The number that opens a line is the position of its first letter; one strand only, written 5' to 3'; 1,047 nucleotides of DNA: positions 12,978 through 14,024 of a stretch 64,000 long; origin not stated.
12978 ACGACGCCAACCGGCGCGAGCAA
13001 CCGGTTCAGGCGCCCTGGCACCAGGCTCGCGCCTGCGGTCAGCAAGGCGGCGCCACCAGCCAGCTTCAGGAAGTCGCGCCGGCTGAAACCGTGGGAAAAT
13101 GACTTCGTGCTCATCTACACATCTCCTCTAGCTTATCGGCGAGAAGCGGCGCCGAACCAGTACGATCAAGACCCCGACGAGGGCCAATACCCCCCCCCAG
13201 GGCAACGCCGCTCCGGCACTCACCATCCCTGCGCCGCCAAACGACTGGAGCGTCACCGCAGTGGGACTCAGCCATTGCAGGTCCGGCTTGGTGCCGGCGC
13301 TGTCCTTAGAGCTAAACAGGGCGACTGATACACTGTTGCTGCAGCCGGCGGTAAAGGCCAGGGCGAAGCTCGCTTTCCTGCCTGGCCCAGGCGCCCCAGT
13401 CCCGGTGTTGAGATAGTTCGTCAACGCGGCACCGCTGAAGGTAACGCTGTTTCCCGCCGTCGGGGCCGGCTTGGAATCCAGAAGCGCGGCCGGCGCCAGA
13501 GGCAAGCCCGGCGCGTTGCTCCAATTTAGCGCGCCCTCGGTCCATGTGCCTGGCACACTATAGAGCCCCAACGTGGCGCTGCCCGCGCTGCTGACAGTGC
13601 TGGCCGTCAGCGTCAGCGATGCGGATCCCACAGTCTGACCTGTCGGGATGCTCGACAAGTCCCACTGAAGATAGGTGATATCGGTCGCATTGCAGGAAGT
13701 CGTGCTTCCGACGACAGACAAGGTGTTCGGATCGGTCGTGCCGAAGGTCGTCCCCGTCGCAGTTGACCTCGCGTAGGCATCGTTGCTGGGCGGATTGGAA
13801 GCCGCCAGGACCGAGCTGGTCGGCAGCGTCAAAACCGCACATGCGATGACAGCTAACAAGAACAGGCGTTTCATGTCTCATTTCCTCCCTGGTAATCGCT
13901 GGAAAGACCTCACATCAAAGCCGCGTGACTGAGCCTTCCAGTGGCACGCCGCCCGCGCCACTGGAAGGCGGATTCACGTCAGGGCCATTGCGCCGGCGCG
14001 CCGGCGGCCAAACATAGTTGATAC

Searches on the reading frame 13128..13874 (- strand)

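Call 8: search_protein_families(library=pfam, proteins=[window:13128-13874:-], max_evalue=0.001)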
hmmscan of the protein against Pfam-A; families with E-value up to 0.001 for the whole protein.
window:13128-13874:- (248 aa): 1 family
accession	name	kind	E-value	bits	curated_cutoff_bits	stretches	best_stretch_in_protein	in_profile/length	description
PF24517.2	CBM96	-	8.5e-16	58.6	26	1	28-134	6-108/164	Carbohydrate-binding module family 96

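Call 76: search_protein_families(library=phrogs, proteins=[window:13128-13874:-], max_evalue=0.001)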
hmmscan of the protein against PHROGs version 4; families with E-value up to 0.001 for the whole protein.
window:13128-13874:- (248 aa): 0 families
